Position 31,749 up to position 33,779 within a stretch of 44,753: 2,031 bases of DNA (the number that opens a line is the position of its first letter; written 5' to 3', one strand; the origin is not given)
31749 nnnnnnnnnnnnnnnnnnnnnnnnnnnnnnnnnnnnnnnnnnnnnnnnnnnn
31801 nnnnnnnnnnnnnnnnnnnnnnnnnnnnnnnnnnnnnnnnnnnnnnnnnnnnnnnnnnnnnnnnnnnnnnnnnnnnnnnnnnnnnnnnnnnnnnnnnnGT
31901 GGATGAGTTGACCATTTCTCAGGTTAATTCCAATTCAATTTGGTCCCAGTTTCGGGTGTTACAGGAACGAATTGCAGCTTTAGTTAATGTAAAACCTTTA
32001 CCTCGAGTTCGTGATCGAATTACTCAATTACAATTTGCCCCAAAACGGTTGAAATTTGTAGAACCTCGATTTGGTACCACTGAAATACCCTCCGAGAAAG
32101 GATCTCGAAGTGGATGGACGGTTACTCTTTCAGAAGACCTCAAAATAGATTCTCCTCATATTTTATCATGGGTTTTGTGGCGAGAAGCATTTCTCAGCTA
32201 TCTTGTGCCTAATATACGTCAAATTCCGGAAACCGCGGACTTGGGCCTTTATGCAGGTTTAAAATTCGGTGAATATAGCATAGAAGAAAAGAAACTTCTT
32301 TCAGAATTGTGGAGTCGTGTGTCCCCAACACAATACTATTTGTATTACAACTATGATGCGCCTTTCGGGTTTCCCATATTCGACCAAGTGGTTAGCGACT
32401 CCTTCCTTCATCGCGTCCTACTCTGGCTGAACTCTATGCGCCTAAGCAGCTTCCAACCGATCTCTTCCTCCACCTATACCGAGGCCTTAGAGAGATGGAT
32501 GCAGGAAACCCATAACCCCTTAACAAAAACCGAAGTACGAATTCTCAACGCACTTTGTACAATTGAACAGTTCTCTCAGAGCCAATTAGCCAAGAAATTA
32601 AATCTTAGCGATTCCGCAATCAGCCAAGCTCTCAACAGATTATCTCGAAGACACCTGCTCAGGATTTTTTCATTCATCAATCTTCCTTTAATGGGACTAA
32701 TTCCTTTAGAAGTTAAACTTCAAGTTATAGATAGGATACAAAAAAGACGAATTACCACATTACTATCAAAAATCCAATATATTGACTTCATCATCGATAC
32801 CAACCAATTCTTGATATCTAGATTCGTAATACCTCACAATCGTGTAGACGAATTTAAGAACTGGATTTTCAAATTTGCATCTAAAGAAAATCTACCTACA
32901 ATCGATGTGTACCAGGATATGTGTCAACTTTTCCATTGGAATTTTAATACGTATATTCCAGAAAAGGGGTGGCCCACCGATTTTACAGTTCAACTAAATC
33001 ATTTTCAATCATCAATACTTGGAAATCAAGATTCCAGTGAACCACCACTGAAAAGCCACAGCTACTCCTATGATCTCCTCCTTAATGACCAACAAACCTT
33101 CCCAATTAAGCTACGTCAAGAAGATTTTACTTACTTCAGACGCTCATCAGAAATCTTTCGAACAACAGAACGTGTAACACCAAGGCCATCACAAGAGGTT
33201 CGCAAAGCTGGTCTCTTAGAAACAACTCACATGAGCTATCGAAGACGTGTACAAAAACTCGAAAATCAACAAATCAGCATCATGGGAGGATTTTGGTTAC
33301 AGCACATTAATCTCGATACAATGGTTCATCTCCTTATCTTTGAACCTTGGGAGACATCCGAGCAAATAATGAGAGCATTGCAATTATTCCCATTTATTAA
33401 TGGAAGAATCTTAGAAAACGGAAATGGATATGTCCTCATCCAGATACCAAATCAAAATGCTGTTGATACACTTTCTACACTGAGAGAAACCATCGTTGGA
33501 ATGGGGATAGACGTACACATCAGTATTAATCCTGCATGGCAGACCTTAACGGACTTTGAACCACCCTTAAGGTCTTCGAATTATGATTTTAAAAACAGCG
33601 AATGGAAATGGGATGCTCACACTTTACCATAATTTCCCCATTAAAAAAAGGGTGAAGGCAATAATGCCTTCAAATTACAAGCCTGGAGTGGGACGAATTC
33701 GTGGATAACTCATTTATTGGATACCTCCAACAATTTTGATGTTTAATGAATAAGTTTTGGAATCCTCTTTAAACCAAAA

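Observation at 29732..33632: Tandem pair of ~580-aa paralogues of an unrecognised family next to initiator tRNA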

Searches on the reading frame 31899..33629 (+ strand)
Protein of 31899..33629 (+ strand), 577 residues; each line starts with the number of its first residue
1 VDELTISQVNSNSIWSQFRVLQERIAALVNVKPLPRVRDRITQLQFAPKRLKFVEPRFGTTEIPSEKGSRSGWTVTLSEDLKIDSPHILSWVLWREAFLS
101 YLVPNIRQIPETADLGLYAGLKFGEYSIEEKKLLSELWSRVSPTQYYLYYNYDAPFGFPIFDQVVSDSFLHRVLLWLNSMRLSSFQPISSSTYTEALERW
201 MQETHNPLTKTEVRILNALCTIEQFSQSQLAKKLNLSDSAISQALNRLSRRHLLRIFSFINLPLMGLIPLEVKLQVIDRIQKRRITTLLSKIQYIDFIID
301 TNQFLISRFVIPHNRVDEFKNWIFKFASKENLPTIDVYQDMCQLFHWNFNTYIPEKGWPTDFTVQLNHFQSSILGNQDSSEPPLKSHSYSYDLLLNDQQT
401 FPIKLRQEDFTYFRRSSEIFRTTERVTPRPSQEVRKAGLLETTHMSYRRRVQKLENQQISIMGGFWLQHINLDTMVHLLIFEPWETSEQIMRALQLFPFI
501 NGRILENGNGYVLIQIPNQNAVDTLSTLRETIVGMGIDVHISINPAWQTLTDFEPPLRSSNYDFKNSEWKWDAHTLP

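Call 5: search_protein_families(library=pfam, proteins=[window:31899-33629:+], max_evalue=1)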
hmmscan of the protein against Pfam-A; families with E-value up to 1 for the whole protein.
window:31899-33629:+ (577 aa): 20 families
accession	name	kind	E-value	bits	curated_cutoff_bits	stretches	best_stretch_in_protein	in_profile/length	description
PF12802.13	MarR_2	-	1.3e-06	28.9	27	1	208-254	3-50/61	MarR family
PF01047.28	MarR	-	8.5e-05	22.8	24.6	1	208-253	1-46/59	MarR family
PF13412.12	HTH_24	-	0.0002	21.3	21.9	1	209-251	2-44/48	Winged helix-turn-helix DNA-binding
PF01022.26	HTH_5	-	0.00025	21.3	22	1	210-248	2-39/47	Bacterial regulatory protein, arsR family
PF01325.25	Fe_dep_repress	-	0.0076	16.9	26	1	226-253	24-51/60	Iron dependent repressor, N-terminal DNA binding domain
PF13463.12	HTH_27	-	0.0077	16.9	22.2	1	208-254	1-48/68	Winged helix DNA-binding domain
PF01978.25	TrmB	-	0.0097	16.2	25.6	1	208-253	6-51/68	Sugar-specific transcriptional regulator TrmB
PF08279.18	HTH_11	-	0.014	15.7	25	1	223-250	14-41/55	HTH domain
PF13545.12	HTH_Crp_2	-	0.015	15.7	27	1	224-255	22-53/70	Crp-like helix-turn-helix domain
PF13744.12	HTH_37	-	0.029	14.6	27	1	214-252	21-60/80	Helix-turn-helix domain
PF01381.28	HTH_3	-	0.044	14.3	23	1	226-246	11-31/55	Helix-turn-helix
PF00392.27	GntR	-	0.057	13.5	27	1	226-256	26-56/64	Bacterial regulatory proteins, gntR family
PF24034.1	DUF7343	-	0.06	13.6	27.6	1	225-252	19-46/62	Domain of unknown function (DUF7343)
PF13730.12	HTH_36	-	0.082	13.2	25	1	225-251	26-52/55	Helix-turn-helix domain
PF00126.33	HTH_1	-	0.084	13.3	26.6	1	226-251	15-40/60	Bacterial regulatory helix-turn-helix protein, lysR family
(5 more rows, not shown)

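Call 6: search_protein_families(library=ncbifam, proteins=[window:31899-33629:+], max_evalue=1)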
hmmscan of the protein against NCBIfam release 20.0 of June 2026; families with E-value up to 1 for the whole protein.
window:31899-33629:+ (577 aa): 10 families
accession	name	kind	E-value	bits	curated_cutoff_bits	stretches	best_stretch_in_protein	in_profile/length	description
NF040939.2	trans_reg_lrs14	equivalog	0.0003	20.8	90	1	208-253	19-65/103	Lrs14 family HTH-type transcriptional regulator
NF033788.1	HTH_metalloreg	subfamily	0.0003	20.6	55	1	211-254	12-55/77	metalloregulator ArsR/SmtB family transcription factor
NF038251.1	AdcR_fam_Zn_TF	equivalog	0.00046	20.4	175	1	208-255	34-80/143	zinc-dependent MarR family transcriptional regulator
NF053606.1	Sta1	subfamily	0.00047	20.2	80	1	208-251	18-61/100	Sta1 family transcriptional regulator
TIGR02937.1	sigma70-ECF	superfamily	0.0024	17.5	42.9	1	188-248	98-157/165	sigma-70 family RNA polymerase sigma factor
NF040947.1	trans_reg_LysM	equivalog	0.011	15.6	180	1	210-300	3-92/136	HTH-type transcriptional regulator LysM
NF008847.0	PRK11886.1-2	equivalog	0.013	14.8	293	1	211-309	6-98/320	bifunctional biotin--[acetyl-CoA-carboxylase] ligase/biotin operon repressor BirA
TIGR01884.1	cas_HTH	subfamily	0.065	12.6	60.2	1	206-253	138-185/202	CRISPR-associated CARF protein Csa3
TIGR01889.1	Staph_reg_Sar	paralog_domain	0.079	13.3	62.6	1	190-254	6-73/109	staphylococcal accessory regulator family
NF050133.1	TransRegFabT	equivalog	0.16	12.3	200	1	206-253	25-72/138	fatty acid biosynthesis transcriptional regulator FabT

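Call 10: find_homologous_proteins(query=window:31899-33629:+)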
Query window:31899-33629:+ (577 aa): 53 proteins with E <= 0.001 among 7524 candidates.
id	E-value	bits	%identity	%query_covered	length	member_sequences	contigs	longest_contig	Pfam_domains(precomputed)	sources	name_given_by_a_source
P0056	0.0e+0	1313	100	100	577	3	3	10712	PF12802.14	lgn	-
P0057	0.0e+0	1136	85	100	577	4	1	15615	PF01047.29,PF12802.14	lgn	-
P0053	0.0e+0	1086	82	99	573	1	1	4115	PF01047.29,PF12802.14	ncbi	-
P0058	0.0e+0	1054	81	100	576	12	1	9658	PF12802.14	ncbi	-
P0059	0.0e+0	1047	79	99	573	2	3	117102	PF01047.29,PF12802.14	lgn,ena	-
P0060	0.0e+0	1029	79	100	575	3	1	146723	PF12802.14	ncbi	-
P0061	0.0e+0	1025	78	100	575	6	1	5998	PF12802.14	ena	-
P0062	2.4e-291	985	75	99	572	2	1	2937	PF01047.29,PF12802.14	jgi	jgi:DNA-binding Lrp family transcriptional regulator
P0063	5.1e-287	971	75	100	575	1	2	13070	PF01047.29,PF13412.13,PF12802.14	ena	-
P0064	3.4e-282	955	74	99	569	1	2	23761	PF01047.29,PF12802.14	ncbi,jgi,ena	-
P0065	1.5e-263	893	75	91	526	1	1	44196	PF01047.29,PF12802.14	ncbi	ncbi:MAG: MarR family transcriptional regulator [Candidatus Hermodarchaeota archaeon]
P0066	8.4e-189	647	78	65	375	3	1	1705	PF01047.29,PF12802.14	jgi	jgi:hypothetical protein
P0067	3.3e-170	585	48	100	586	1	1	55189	PF12802.14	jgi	jgi:DNA-binding Lrp family transcriptional regulator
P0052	1.2e-153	531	44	100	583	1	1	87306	-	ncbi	-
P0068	3.7e-153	529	43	100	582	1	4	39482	-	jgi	jgi:hypothetical protein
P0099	1.3e-86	309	33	95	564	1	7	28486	PF01047.29,PF13412.13,PF12802.14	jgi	jgi:hypothetical protein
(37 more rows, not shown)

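Call 49: find_encoding_contigs(protein=P0060, flank=10000, max_places=1)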
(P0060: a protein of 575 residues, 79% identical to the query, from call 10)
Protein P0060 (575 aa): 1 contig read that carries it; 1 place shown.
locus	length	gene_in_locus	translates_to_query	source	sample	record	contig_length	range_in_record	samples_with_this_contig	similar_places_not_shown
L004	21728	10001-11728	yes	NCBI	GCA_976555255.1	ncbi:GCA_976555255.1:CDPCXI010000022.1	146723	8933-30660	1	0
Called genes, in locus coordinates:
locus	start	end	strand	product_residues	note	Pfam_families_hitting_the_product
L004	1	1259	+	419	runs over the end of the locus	PF03463:eRF1_1, PF18854:baeRF_family10, PF03464:eRF1_2, PF18859:acVLRF1, PF03465:eRF1_3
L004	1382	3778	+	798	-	PF00133:tRNA-synt_1, PF09334:tRNA-synt_1g, PF08264:Anticodon_1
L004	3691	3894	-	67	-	-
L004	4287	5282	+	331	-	PF04014:MazE_antitoxin (faint), PF01895:PhoU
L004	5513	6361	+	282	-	PF00493:MCM (weak), PF05496:RuvB_N (faint), PF00004:AAA, PF07724:AAA_2 (weak), PF07726:AAA_3, PF07728:AAA_5, PF00158:Sigma54_activat (weak)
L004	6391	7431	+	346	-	PF05762:VWA_CoxE (weak), PF00092:VWA, PF13519:VWA_2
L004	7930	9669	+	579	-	-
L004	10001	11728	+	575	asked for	PF12802:MarR_2 (weak)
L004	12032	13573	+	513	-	PF00149:Metallophos, PF04042:DNA_pol_E_B, PF12850:Metallophos_2 (faint)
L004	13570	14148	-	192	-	PF09999:DUF2240 (weak)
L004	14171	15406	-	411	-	PF05621:TniB (weak), PF13191:AAA_16, PF00004:AAA, PF13401:AAA_22, PF22606:Cdc6-ORC-like_ATPase_lid, PF22703:Cdc6_lid, PF09079:WHD_Cdc6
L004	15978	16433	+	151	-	-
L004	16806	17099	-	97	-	PF01978:TrmB (weak)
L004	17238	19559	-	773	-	PF00708:Acylphosphatase, PF07503:zf-HYPF, PF01300:Sua5_yciO_yrdC, PF17788:HypF_C, PF22521:HypF_C_2, PF00814:TsaD (weak)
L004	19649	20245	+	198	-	PF01381:HTH_3, PF12844:HTH_19, PF13412:HTH_24 (faint), PF13443:HTH_26 (weak), PF13560:HTH_31, PF00571:CBS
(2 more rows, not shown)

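Call 50: find_encoding_contigs(protein=P0059, flank=10000, max_places=1)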
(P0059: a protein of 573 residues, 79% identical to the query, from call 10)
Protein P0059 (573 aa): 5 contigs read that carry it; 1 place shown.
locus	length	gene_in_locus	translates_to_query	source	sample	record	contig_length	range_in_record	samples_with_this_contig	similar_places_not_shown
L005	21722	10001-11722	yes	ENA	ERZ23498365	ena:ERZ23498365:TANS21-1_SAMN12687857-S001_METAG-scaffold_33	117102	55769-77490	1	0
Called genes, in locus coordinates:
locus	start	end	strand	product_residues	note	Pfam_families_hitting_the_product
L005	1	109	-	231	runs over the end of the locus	PF00696:AA_kinase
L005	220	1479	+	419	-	PF03463:eRF1_1, PF18854:baeRF_family10, PF03464:eRF1_2, PF18859:acVLRF1, PF03465:eRF1_3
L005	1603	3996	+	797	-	PF00133:tRNA-synt_1, PF09334:tRNA-synt_1g, PF08264:Anticodon_1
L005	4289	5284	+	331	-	PF04014:MazE_antitoxin (faint), PF01895:PhoU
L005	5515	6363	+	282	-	PF00158:Sigma54_activat (faint), PF00493:MCM (weak), PF05496:RuvB_N (faint), PF00004:AAA, PF07724:AAA_2, PF07726:AAA_3, PF07728:AAA_5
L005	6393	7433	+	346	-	PF05762:VWA_CoxE (weak), PF00092:VWA (weak), PF13519:VWA_2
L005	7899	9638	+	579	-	-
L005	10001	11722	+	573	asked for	PF01047:MarR (faint), PF12802:MarR_2 (weak)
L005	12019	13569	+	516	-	PF00149:Metallophos, PF04042:DNA_pol_E_B, PF12850:Metallophos_2 (faint)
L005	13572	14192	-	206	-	PF09999:DUF2240 (weak)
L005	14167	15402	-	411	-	PF05621:TniB (weak), PF13191:AAA_16, PF00004:AAA, PF13401:AAA_22, PF22606:Cdc6-ORC-like_ATPase_lid (weak), PF22703:Cdc6_lid, PF09079:WHD_Cdc6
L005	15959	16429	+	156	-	-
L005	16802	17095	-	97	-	PF01978:TrmB (weak)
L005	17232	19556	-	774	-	PF00708:Acylphosphatase, PF07503:zf-HYPF, PF01300:Sua5_yciO_yrdC, PF17788:HypF_C, PF00814:TsaD (faint), PF22521:HypF_C_2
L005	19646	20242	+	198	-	PF01381:HTH_3, PF12844:HTH_19, PF13412:HTH_24 (faint), PF13443:HTH_26 (faint), PF13560:HTH_31, PF00571:CBS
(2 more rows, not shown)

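Call 83: find_encoding_contigs(protein=P0099, flank=6000, max_places=1)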
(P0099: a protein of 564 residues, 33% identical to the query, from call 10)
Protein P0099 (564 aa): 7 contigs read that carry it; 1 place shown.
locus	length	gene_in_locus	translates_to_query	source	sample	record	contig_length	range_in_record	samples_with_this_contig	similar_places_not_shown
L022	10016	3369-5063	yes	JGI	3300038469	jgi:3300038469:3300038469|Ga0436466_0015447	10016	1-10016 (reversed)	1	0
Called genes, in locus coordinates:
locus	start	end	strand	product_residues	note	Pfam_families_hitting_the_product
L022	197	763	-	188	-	PF06197:DUF998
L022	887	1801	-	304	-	PF02567:PhzC-PhzF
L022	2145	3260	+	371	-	-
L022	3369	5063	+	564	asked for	PF01047:MarR (weak), PF12802:MarR_2 (weak), PF13412:HTH_24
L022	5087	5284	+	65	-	-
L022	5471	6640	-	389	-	PF06224:AlkZ-like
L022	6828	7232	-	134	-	PF13673:Acetyltransf_10, PF00583:Acetyltransf_1, PF13508:Acetyltransf_7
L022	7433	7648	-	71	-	-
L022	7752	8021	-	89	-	-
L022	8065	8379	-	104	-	-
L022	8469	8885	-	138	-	PF01880:Desulfoferrodox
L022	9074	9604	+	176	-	PF01844:HNH, PF13395:HNH_4 (weak), PF14279:HNH_5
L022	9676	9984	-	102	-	PF07690:MFS_1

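Call 87: search_protein_families(library=padloc, proteins=[window:31899-33629:+], max_evalue=0.1)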
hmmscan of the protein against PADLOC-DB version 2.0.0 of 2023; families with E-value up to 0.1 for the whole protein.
window:31899-33629:+ (577 aa): 10 families
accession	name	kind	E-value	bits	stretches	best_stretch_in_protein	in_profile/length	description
PDLC01434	CasR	-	0.00019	19.4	1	207-253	125-170/191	"CAS-I,CAS-II,CAS-III,CAS-IV,CAS-V,CAS-VI; associated_signaling"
PDLC01848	CARF3--CARF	-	0.00059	17.6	1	204-255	131-180/197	-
PDLC01438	Csa3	-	0.00091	17.3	1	209-258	147-191/305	"CAS-I,CAS-II,CAS-III,CAS-IV,CAS-V,CAS-VI; associated_signaling"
PDLC03928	PsyrT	-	0.0032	13.8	1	195-254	350-410/689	-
PDLC01879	CARF3--CARF_TM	-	0.0036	15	1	207-253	153-199/222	-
PDLC01268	CasR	-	0.0043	15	1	207-254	121-167/179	"CAS-I,CAS-II,CAS-III,CAS-IV,CAS-V,CAS-VI; associated_signaling"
PDLC03963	SoFic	-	0.015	12.7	1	195-255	276-338/361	-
PDLC01852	CARF3--CARF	-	0.023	12.6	1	206-254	139-187/208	-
PDLC01860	CARF3--CARF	-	0.038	12.1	1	205-254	138-187/210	-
PDLC01044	Csa3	-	0.045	11.6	1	205-252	131-177/194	Type I-A associated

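Call 88: search_protein_families(library=phrogs, proteins=[window:31899-33629:+], max_evalue=0.1)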
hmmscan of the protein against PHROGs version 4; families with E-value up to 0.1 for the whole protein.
window:31899-33629:+ (577 aa): 4 families
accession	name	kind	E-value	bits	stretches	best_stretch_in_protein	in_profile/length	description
phrog_31627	-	unknown function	0.0021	19.6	1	208-255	36-82/147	-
phrog_323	-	transcription regulation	0.0029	18.2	1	200-252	89-139/319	transcriptional regulator, D5-like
phrog_296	-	integration and excision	0.029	14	1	213-248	229-264/626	DNA transposition protein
phrog_2967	-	transcription regulation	0.065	13.8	0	214-248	13-47/225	transcriptional regulator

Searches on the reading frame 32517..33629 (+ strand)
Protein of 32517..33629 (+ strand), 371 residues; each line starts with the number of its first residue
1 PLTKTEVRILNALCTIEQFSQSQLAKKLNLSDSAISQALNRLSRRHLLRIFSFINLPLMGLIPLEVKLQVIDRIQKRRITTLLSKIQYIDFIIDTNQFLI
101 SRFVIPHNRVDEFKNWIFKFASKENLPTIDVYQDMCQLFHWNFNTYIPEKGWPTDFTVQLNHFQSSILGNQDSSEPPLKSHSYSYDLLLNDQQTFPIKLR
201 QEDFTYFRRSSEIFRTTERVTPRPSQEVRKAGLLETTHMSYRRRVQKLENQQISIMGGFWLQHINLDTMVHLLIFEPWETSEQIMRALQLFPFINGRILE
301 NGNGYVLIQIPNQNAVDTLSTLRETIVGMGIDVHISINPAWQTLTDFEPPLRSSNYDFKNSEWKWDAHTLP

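Call 35: search_protein_families(library=pfam, proteins=[window:32517-33629:+], max_evalue=10)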
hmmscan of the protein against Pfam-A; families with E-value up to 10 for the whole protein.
window:32517-33629:+ (371 aa): 21 families
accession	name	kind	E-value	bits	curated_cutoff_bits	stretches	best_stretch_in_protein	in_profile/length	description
PF12802.13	MarR_2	-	8.6e-07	29.5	27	1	2-48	3-50/61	MarR family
PF01047.28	MarR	-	5.7e-05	23.4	24.6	1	2-47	1-46/59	MarR family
PF01022.26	HTH_5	-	0.00013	22.3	22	1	4-42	2-39/47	Bacterial regulatory protein, arsR family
PF13412.12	HTH_24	-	0.00013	21.9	21.9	1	3-45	2-44/48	Winged helix-turn-helix DNA-binding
PF13463.12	HTH_27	-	0.0034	18.1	22.2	1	2-48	1-48/68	Winged helix DNA-binding domain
PF01978.25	TrmB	-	0.0066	16.7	25.6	1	2-48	6-52/68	Sugar-specific transcriptional regulator TrmB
PF08279.18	HTH_11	-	0.008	16.5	25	1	17-44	14-41/55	HTH domain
PF13545.12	HTH_Crp_2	-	0.013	15.8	27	1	18-49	22-53/70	Crp-like helix-turn-helix domain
PF01325.25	Fe_dep_repress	-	0.014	16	26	1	20-47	24-51/60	Iron dependent repressor, N-terminal DNA binding domain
PF13744.12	HTH_37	-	0.014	15.7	27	1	11-46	24-60/80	Helix-turn-helix domain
PF01381.28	HTH_3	-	0.026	15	23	1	20-40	11-31/55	Helix-turn-helix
PF24034.1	DUF7343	-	0.035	14.4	27.6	1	19-46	19-46/62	Domain of unknown function (DUF7343)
PF00392.27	GntR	-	0.041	14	27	1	20-50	26-56/64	Bacterial regulatory proteins, gntR family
PF13404.12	HTH_AsnC-type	-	0.048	13.9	27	1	4-42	3-41/42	AsnC-type helix-turn-helix domain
PF00126.33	HTH_1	-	0.052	13.9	26.6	1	19-45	14-40/60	Bacterial regulatory helix-turn-helix protein, lysR family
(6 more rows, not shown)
